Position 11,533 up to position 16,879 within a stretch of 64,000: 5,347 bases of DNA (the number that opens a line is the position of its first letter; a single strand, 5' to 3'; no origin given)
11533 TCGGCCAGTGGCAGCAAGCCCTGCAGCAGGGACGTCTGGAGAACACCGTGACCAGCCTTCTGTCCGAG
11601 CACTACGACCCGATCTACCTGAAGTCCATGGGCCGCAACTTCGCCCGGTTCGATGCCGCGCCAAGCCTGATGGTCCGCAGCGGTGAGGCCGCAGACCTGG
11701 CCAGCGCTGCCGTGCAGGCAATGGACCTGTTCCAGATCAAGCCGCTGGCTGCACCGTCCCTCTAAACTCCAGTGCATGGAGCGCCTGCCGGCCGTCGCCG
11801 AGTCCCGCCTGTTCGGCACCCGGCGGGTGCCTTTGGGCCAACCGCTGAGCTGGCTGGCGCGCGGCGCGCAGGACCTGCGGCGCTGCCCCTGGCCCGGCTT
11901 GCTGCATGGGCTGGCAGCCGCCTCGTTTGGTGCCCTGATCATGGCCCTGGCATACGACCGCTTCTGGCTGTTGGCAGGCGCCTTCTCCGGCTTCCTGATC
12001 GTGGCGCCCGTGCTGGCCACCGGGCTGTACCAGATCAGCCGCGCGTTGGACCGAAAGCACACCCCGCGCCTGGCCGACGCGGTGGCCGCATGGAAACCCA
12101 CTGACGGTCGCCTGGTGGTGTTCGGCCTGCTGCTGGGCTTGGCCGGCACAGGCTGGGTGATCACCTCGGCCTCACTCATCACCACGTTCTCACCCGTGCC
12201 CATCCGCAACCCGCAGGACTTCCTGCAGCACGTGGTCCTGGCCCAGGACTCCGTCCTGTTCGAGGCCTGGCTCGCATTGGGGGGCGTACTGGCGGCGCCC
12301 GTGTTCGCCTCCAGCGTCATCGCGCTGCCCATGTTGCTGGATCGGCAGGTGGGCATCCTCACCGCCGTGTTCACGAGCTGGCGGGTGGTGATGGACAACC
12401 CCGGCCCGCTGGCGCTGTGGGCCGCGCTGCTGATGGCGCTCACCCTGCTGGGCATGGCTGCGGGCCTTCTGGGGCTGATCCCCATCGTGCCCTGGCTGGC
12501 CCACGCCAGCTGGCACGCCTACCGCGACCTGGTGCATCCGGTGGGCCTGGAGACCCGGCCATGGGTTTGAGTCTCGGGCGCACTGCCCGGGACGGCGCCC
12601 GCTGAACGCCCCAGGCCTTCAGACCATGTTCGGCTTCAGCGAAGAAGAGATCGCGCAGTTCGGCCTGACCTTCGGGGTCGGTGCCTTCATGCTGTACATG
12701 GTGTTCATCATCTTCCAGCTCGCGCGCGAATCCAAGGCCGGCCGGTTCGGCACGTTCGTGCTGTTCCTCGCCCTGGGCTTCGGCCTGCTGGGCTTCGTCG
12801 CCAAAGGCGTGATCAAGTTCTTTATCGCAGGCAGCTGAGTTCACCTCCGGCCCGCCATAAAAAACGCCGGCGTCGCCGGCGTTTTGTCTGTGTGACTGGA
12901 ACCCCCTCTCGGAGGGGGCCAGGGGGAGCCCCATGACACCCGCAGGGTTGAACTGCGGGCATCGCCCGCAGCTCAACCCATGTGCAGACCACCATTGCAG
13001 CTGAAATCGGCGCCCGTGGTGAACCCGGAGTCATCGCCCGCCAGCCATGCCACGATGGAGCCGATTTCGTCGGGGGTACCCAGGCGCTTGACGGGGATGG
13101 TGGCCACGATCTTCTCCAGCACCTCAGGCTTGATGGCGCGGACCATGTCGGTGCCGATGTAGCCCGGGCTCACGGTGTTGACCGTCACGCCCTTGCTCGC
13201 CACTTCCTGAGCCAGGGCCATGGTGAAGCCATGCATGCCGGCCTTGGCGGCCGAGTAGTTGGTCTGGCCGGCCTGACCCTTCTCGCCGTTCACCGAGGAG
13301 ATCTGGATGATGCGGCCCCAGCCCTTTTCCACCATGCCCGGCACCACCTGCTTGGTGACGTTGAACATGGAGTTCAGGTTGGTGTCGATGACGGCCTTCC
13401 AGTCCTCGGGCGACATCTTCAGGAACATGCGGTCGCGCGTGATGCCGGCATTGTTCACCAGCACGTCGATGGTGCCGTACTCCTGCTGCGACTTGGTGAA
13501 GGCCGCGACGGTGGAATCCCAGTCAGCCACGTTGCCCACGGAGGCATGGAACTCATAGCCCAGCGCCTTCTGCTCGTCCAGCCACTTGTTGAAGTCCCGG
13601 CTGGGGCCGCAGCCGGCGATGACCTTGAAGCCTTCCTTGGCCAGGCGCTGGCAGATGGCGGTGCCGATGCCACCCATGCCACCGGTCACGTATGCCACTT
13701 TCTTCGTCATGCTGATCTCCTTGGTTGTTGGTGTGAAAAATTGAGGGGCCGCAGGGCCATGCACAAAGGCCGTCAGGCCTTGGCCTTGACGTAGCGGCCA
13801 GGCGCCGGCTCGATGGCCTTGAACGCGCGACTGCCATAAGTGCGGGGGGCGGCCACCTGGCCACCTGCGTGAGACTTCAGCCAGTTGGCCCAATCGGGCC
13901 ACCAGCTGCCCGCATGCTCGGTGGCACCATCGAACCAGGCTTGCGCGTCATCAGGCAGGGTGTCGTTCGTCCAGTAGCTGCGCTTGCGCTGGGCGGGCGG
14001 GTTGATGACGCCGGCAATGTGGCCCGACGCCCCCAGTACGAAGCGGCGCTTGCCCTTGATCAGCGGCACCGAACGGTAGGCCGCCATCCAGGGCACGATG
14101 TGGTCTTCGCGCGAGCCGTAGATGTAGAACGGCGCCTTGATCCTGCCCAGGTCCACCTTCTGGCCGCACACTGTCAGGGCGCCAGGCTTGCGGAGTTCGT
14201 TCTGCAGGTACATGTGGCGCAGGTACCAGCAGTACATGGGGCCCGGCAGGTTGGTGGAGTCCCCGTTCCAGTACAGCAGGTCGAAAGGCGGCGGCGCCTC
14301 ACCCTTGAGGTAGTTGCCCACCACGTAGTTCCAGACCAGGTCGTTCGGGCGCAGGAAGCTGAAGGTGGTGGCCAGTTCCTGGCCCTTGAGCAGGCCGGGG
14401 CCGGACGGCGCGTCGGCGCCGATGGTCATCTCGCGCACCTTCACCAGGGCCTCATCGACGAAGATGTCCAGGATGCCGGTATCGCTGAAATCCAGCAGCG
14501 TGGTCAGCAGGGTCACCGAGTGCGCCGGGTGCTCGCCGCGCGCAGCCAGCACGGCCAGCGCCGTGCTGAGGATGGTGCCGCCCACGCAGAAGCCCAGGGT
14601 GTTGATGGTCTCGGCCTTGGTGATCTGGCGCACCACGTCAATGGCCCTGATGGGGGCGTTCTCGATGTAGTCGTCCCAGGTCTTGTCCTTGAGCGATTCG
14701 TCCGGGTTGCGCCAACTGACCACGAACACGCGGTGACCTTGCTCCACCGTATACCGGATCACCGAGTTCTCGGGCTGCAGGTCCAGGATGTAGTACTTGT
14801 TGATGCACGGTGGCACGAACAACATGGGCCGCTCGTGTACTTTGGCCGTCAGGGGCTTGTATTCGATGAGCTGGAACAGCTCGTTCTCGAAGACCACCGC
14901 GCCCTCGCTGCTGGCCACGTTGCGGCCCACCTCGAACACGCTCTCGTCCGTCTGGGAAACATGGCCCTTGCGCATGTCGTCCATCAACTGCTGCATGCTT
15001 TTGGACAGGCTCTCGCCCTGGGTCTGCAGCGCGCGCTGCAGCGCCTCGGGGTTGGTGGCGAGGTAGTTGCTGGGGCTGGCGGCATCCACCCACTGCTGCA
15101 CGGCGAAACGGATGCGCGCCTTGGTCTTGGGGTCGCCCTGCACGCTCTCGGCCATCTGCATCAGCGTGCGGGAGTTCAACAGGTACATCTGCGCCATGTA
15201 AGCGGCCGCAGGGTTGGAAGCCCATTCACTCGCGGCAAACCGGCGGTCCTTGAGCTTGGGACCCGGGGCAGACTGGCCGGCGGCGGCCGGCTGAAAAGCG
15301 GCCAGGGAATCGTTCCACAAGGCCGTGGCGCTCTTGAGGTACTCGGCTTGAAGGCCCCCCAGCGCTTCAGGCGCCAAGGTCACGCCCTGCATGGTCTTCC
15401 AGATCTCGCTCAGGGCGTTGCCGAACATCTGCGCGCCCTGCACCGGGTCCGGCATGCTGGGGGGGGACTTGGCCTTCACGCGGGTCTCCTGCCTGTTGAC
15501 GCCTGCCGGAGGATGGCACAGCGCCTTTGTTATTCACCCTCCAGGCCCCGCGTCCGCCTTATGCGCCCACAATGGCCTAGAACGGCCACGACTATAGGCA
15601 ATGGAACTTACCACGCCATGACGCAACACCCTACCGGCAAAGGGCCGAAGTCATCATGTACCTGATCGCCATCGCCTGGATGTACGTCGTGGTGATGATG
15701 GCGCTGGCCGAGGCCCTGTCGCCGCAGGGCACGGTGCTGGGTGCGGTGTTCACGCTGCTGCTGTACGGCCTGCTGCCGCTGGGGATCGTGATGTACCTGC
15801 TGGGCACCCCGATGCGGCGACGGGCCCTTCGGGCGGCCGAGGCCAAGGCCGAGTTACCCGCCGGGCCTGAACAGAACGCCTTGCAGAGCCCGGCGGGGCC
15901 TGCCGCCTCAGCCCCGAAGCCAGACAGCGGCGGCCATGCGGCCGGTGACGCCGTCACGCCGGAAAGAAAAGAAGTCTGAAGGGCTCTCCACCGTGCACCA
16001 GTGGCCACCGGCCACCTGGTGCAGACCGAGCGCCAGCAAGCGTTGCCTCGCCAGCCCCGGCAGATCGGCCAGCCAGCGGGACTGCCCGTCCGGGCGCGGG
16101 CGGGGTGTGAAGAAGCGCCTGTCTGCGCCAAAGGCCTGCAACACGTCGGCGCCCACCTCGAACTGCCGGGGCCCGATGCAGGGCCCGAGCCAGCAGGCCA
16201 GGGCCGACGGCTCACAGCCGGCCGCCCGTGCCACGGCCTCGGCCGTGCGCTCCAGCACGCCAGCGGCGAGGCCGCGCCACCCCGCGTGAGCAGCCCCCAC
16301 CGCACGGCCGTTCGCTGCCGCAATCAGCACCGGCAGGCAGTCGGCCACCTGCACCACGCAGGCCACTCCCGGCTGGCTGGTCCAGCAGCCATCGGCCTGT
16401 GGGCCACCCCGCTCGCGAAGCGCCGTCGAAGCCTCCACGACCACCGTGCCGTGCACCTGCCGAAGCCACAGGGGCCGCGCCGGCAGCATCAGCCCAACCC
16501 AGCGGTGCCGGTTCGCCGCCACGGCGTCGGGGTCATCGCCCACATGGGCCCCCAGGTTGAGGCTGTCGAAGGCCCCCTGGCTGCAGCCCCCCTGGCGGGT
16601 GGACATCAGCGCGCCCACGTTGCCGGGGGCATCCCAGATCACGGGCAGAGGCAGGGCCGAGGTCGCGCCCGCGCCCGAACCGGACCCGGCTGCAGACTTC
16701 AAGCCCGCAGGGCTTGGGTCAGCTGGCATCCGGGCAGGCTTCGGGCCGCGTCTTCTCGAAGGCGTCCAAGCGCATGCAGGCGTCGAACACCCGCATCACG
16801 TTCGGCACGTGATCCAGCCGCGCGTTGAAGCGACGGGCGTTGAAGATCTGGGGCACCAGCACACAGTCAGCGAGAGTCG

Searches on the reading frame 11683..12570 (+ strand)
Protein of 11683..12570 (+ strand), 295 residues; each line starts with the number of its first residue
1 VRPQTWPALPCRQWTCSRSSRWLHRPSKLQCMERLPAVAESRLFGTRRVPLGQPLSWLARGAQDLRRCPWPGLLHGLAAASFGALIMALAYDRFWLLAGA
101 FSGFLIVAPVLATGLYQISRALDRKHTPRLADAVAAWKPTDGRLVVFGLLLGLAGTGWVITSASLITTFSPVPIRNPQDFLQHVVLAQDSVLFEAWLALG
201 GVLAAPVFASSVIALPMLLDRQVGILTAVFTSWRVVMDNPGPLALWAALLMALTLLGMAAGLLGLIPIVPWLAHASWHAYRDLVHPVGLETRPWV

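Call 97: search_protein_families(library=pfam, proteins=[window:11683-12570:+], max_evalue=0.001)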
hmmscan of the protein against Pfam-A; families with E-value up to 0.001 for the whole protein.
window:11683-12570:+ (295 aa): 1 family
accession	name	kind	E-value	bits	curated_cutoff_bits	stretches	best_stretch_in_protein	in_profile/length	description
PF09955.14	DUF2189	-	3.2e-31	108.6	26.2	1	100-220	4-126/126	Predicted integral membrane protein (DUF2189)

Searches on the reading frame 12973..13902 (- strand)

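Call 97: search_protein_families(library=pfam, proteins=[window:12973-13902:-], max_evalue=0.001)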
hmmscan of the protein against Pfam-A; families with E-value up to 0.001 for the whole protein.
window:12973-13902:- (309 aa): 4 families
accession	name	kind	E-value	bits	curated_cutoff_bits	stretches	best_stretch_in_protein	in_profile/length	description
PF00106.31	adh_short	-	1.3e-64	217.8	26.6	1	68-259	1-192/195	short chain dehydrogenase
PF13561.12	adh_short_C2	-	2.4e-58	198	27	1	78-307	7-236/236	Enoyl-(Acyl carrier protein) reductase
PF08659.16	KR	-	2.2e-21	77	22.6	1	72-241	5-170/180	KR domain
PF01370.27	Epimerase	-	9.4e-06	25.6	20.9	1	71-246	2-175/240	NAD dependent epimerase/dehydratase family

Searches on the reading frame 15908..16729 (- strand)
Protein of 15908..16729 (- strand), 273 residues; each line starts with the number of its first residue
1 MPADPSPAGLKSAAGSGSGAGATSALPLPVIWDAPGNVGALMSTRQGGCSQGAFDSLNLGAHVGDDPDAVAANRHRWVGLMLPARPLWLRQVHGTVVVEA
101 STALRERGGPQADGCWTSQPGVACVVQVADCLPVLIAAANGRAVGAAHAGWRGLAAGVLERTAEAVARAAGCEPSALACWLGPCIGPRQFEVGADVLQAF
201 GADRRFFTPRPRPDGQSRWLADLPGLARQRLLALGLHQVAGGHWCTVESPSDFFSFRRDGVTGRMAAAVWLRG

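Call 97: search_protein_families(library=pfam, proteins=[window:15908-16729:-], max_evalue=0.001)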
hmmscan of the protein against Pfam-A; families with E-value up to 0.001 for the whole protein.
window:15908-16729:- (273 aa): 1 family
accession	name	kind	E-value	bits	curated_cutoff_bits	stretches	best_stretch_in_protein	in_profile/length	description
PF02578.20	Cu-oxidase_4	-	1.3e-74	251.1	22.9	1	43-270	1-238/238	Multi-copper polyphenol oxidoreductase laccase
